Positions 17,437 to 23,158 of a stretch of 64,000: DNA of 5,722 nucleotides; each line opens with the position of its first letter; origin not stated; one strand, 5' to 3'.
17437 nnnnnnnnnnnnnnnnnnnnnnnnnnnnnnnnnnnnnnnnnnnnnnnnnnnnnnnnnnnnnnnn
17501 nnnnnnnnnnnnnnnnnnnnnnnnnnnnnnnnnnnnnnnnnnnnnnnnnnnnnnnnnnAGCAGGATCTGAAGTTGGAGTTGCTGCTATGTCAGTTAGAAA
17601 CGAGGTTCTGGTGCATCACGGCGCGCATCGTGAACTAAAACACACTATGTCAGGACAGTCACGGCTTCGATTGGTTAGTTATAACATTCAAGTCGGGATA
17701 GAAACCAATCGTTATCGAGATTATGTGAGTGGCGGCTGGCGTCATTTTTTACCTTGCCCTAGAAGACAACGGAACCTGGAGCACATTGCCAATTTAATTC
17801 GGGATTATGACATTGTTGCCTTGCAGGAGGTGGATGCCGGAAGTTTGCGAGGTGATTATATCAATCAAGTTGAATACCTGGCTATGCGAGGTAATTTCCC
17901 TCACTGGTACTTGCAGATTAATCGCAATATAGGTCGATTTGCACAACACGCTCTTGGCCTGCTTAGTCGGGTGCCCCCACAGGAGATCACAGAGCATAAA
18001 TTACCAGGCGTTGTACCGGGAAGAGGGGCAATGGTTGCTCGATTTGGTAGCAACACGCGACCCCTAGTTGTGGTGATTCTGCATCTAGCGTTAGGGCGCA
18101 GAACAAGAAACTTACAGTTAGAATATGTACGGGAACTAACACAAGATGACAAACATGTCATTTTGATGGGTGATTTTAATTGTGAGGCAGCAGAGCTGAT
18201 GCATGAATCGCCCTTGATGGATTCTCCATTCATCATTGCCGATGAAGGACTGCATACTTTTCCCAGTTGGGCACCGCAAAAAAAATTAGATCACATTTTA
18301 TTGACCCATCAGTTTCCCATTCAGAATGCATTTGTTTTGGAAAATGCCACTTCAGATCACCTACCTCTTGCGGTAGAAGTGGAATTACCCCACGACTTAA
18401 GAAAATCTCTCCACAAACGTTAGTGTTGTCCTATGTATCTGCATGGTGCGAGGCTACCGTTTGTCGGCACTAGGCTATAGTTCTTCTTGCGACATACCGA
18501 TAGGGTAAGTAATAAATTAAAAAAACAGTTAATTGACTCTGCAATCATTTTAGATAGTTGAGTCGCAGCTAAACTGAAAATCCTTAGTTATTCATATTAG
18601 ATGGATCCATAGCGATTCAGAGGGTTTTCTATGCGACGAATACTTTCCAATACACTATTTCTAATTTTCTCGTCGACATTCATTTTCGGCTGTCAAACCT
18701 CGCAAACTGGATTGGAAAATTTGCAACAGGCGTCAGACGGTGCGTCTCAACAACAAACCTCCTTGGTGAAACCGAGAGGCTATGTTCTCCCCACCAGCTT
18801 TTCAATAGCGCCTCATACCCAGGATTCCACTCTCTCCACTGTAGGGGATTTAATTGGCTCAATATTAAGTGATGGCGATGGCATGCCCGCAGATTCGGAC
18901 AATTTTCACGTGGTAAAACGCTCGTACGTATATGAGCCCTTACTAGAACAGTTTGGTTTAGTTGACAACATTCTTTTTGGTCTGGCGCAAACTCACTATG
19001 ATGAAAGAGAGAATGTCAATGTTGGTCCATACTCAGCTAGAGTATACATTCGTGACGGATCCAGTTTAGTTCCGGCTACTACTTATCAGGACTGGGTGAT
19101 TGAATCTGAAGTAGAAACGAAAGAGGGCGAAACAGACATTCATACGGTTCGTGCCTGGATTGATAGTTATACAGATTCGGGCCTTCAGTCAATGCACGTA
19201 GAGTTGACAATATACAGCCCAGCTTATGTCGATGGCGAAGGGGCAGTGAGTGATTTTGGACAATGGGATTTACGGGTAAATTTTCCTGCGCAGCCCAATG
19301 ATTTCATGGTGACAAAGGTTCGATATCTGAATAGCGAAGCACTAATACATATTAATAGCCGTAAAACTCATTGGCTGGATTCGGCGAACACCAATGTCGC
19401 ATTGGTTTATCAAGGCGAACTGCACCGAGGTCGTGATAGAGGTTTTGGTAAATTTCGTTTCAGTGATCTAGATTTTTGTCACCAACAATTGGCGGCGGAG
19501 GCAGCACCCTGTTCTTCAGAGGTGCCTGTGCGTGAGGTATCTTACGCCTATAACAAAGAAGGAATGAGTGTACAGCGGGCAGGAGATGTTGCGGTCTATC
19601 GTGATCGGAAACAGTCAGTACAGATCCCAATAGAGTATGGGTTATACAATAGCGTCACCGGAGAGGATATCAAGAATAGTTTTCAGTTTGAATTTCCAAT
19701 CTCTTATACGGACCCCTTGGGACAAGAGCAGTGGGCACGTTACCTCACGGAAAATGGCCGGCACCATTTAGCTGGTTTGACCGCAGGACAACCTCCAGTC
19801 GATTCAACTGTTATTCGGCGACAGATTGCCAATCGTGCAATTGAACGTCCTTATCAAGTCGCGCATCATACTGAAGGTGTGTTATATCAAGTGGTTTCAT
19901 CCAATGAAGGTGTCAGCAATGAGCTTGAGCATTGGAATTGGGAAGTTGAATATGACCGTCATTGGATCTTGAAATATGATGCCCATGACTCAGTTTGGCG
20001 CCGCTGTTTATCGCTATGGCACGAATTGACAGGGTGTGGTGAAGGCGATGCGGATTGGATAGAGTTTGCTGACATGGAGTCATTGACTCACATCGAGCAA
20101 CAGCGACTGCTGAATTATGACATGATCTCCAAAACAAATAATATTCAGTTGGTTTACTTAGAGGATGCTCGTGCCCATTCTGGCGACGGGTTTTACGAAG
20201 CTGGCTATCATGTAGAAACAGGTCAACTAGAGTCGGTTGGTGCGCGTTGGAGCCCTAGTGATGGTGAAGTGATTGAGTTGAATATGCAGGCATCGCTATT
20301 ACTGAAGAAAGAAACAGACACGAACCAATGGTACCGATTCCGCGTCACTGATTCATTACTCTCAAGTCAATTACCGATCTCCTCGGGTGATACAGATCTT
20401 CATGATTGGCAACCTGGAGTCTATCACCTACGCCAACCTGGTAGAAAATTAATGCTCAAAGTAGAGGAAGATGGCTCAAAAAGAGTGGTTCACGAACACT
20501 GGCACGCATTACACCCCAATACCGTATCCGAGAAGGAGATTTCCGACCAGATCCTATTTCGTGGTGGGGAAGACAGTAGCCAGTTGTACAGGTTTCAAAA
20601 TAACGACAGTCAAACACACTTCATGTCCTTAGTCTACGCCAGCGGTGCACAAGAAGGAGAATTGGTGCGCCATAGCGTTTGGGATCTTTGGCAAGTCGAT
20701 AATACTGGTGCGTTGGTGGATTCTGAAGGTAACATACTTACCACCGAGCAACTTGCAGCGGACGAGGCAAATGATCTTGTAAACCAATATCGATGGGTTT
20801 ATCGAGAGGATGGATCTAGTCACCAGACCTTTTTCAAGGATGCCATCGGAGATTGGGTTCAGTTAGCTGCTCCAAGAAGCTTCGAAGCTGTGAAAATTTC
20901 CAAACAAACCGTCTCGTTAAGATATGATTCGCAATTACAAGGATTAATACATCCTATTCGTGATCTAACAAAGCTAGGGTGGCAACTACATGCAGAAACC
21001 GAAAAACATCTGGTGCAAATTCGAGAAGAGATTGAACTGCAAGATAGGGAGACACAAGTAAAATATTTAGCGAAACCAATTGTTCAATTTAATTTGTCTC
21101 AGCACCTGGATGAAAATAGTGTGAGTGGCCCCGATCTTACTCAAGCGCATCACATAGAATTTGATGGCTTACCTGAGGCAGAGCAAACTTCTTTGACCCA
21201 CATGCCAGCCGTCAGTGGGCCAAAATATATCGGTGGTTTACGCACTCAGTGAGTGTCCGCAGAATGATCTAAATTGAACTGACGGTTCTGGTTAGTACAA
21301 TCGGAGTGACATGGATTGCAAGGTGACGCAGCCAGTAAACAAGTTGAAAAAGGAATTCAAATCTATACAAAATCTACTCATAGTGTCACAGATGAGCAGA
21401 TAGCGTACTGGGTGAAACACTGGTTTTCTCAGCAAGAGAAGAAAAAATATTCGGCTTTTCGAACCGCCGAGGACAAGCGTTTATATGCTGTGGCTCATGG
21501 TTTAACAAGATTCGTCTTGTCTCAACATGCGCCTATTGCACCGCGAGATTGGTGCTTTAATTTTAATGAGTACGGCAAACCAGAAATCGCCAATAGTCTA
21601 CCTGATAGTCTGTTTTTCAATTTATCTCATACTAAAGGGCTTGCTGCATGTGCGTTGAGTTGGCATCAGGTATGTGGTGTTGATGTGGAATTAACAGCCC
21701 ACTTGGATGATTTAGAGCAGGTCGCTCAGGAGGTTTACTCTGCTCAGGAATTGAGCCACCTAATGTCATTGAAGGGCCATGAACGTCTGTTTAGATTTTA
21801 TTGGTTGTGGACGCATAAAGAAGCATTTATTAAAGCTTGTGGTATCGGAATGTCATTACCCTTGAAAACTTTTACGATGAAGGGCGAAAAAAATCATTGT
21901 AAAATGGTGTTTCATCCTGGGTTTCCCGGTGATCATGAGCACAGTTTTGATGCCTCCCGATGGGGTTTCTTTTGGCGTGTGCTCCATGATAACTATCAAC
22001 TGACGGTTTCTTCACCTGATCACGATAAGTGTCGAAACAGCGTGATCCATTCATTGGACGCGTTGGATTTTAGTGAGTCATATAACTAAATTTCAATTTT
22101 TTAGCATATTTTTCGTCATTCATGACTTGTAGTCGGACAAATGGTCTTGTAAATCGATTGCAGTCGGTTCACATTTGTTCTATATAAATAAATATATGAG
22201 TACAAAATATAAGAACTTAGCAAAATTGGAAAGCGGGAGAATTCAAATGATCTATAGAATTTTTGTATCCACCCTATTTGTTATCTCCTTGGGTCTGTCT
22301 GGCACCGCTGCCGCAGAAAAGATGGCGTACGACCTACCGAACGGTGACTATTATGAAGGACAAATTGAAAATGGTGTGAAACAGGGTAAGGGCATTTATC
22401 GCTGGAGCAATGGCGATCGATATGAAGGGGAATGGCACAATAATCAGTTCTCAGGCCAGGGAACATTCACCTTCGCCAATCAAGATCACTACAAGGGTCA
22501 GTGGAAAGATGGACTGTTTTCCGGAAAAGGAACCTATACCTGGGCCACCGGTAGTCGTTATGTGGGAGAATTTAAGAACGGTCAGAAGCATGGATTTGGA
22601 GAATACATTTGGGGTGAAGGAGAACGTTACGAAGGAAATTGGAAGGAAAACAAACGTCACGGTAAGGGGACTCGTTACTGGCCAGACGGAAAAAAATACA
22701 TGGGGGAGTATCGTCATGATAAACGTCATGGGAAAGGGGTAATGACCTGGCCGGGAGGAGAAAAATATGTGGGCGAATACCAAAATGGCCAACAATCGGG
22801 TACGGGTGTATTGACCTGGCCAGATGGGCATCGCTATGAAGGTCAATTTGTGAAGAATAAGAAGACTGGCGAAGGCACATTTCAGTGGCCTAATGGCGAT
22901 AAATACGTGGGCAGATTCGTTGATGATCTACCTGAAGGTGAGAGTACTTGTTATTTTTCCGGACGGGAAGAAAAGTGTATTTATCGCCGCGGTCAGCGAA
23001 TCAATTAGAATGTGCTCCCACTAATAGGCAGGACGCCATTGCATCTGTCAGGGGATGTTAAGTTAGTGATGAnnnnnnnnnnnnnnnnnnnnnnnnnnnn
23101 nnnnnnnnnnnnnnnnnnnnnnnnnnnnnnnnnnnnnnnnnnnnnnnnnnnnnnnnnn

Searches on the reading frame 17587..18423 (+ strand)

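Call 6: search_protein_families(library=pfam, proteins=[window:17587-18423:+])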
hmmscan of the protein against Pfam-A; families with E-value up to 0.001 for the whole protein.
window:17587-18423:+ (278 aa): 1 family
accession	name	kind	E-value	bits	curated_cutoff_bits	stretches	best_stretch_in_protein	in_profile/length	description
PF03372.29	Exo_endo_phos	-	3.2e-20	73.2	24.5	1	31-258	2-225/225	Endonuclease/Exonuclease/phosphatase family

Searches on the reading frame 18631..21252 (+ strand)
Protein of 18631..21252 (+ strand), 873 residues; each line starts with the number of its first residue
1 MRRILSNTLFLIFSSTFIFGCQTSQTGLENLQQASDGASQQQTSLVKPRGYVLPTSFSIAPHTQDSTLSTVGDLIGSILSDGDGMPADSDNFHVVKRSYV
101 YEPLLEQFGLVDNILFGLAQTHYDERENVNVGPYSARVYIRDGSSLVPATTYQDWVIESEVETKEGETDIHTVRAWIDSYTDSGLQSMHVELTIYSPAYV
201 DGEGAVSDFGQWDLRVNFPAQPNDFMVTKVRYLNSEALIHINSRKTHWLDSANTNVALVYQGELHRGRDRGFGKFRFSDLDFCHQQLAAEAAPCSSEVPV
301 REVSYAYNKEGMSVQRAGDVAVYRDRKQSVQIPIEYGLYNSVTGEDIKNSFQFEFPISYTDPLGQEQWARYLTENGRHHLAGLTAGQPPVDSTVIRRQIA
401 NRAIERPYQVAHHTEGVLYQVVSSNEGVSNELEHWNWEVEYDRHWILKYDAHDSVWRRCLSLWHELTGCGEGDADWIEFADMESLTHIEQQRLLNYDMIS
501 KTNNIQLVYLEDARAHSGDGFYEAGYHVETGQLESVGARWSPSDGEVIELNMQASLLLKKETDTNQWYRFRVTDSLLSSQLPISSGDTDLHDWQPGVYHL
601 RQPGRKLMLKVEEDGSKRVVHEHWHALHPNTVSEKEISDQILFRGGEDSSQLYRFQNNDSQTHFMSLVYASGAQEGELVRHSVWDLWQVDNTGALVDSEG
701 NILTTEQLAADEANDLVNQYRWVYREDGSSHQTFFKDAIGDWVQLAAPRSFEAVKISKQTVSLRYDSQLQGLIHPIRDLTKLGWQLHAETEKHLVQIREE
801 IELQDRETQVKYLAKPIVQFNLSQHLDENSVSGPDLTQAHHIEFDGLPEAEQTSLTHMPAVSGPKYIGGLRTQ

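Call 3: search_protein_families(library=pfam, proteins=[window:18631-21252:+])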
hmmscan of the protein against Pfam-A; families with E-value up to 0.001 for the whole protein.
window:18631-21252:+ (873 aa): 0 families

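Call 4: search_protein_families(library=ncbifam, proteins=[window:18631-21252:+])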
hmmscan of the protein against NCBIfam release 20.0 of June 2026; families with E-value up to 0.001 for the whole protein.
window:18631-21252:+ (873 aa): 0 families

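Call 20: search_protein_families(library=pfam, proteins=[window:18631-21252:+], max_evalue=10)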
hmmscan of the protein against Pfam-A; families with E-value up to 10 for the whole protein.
window:18631-21252:+ (873 aa): 0 families

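Call 80: search_protein_representatives(protein=window:18631-21249:+)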
Query: 873 residues. Proteins with E-value up to 0.001 (for the whole library): 102; up to 1e-10: 89; up to 1e-30: 28. The best 102 are listed.
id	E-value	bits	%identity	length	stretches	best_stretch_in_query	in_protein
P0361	0.0e+00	2022.2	100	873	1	1-873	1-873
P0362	1.2e-99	351.1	29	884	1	45-870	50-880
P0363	5.7e-48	180.1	28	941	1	37-860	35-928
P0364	1.2e-41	159.2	27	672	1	48-615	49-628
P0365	3.1e-41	157.8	26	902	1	46-869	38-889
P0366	4.0e-41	157.5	27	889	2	45-389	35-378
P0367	4.2e-41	157.4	25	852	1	40-855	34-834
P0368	2.6e-40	154.8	26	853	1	85-871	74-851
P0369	4.2e-40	154.1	26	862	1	63-866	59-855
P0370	6.7e-40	153.4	24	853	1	49-869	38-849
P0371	3.7e-39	151.0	26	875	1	42-819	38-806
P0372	6.4e-39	150.2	28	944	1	35-849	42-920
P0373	1.7e-38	148.8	27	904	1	39-818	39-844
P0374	3.4e-38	147.8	32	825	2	35-405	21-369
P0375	3.7e-38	147.7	26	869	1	22-864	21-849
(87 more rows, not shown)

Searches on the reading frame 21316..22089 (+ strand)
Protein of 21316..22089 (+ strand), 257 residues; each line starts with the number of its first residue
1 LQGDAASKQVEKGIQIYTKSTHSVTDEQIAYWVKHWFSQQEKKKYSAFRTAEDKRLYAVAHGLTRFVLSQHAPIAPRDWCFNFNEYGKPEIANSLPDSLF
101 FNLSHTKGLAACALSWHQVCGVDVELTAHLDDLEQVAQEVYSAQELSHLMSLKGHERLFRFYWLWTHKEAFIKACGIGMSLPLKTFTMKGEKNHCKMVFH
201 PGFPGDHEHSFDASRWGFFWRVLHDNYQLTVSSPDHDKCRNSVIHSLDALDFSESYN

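Call 3: search_protein_families(library=pfam, proteins=[window:21316-22089:+])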
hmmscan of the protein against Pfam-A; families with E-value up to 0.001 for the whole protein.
window:21316-22089:+ (257 aa): 2 families
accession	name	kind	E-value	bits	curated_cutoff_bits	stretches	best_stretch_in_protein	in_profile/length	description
PF01648.25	ACPS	-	4.7e-14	52.8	25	1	120-194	2-83/111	4'-phosphopantetheinyl transferase superfamily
PF22624.1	AASDHPPT_N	-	5e-05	23.9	27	1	36-113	16-96/100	4'-phosphopantetheinyl transferase, N-terminal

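Call 4: search_protein_families(library=ncbifam, proteins=[window:21316-22089:+])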
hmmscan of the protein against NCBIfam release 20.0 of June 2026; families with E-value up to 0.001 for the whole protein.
window:21316-22089:+ (257 aa): 4 families
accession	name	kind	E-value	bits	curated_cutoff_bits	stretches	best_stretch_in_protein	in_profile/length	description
NF042922.1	4PPT_HetI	equivalog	3e-27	95.5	370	1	33-180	36-184/235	4'-phosphopantetheinyl transferase HetI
NF047349.1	4PPT_AusB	equivalog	6.5e-20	71.5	225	1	27-191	11-164/205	aureusimine biosynthesis 4'-phosphopantetheinyl transferase AusB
NF007676.0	PRK10351.1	equivalog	5.3e-13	49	174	1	81-176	51-144/195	4'-phosphopantetheinyl transferase AcpT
TIGR00556.1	pantethn_trn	domain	3.8e-08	33.5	45.35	1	121-181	6-70/128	phosphopantetheine--protein transferase domain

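Call 67: search_solved_structures(query=window:21316-22086:+, max_evalue=0.001)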
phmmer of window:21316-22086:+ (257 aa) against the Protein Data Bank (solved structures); distinct sequences matched with E-value up to 0.001: 5.
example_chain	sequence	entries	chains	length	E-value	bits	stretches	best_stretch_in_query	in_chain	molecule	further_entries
1qr0_A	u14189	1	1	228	2.4e-17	66.3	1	36-190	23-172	4'-PHOSPHOPANTETHEINYL TRANSFERASE SFP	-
4mrt_A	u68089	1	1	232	2.5e-17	66.3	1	36-190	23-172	4'-phosphopantetheinyl transferase sfp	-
2cg5_A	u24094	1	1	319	0.0001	25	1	39-185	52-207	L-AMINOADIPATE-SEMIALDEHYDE DEHYDROGENASE-PHOSPHOPANTETHEINYL TRANSFERASE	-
2byd_A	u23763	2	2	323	0.0001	24.9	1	39-185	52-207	HSPC223 | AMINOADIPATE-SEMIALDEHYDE DEHYDROGENASE-PHOSPHOPANTETHEINYL TRANSFERASE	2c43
1fte_A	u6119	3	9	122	0.00093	21.8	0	121-180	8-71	ACYL CARRIER PROTEIN SYNTHASE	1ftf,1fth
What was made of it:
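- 21316..22089 (+): Sfp-type 4'-phosphopantetheinyl transferase (257 aa). It is a possible priming component. Its membership of the cassette is inferred, not shown. It matches PF01648 at 4.7e-14 and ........_N (call 3), the NCBIfam HetI model at 95 bits, below its cutoff (call 4), and Sfp structure 1qr0 at 66 bits (call 67).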

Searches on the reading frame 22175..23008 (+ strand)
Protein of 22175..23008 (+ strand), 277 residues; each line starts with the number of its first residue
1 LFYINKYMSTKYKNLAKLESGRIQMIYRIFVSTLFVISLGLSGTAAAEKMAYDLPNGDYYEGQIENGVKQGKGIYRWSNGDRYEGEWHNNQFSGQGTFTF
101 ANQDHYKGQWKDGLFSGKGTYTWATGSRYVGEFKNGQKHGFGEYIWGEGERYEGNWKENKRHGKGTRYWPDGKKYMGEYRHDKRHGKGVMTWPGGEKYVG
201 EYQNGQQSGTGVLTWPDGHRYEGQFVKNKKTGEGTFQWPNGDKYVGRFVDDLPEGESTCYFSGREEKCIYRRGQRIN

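Call 3: search_protein_families(library=pfam, proteins=[window:22175-23008:+])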
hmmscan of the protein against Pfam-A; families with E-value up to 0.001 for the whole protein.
window:22175-23008:+ (277 aa): 1 family
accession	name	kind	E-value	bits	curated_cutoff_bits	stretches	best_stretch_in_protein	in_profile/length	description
PF02493.26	MORN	-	1.6e-59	194.7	22.5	8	106-128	1-23/23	MORN repeat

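Call 4: search_protein_families(library=ncbifam, proteins=[window:22175-23008:+])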
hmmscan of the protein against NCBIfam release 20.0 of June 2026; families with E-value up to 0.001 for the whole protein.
window:22175-23008:+ (277 aa): 0 families

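Call 68: search_solved_structures(query=window:22247-23005:+, max_evalue=0.00001)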
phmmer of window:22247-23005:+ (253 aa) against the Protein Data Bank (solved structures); distinct sequences matched with E-value up to 0.00001: 30.
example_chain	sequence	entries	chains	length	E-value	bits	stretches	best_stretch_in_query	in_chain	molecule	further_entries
6t4r_AAA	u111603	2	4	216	1.3e-53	185.3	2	57-200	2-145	MORN repeat-containing protein 1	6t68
6t6q_AAA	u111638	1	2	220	1.6e-45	158.7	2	103-227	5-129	Membrane occupation and recognition nexus protein MORN1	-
6t69_A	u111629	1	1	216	9.7e-38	133.2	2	76-201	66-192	Membrane occupation and recognition nexus protein MORN1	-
6t4d_A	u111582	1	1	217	9e-37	130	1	57-212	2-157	Morn1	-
7sqc_V0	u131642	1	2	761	3.6e-35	124.7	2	35-215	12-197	FAP266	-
8j07_A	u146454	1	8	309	2.5e-29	105.6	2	66-232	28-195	Radial spoke head 1 homolog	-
9fqr_Hb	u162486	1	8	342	3.7e-26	95.2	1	94-232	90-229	Probable inactive peptidyl-prolyl cis-trans isomerase-like 6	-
8wzb_F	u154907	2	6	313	2.2e-25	92.6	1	58-231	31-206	Radial spoke head 1 homolog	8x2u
7dmp_A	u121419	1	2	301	2.7e-25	92.4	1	58-231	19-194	Radial spoke head 1 homolog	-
7jts_m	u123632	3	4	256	3.6e-24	88.7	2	99-174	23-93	FAP207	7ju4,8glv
7rxe_A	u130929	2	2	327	4.9e-20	75.1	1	101-158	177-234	Junctophilin-2 N-terminal fragment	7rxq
7jrj_F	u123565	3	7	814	9.6e-20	74.1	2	143-223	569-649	Flagellar radial spoke protein 1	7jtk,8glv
7rw4_A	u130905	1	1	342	1.7e-19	73.3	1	101-158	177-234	Junctophilin-1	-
6jle_A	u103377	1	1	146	4.8e-19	71.8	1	94-205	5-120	MORN repeat-containing protein 4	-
9uo9_B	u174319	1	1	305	1.3e-18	70.5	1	101-158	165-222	Junctophilin-2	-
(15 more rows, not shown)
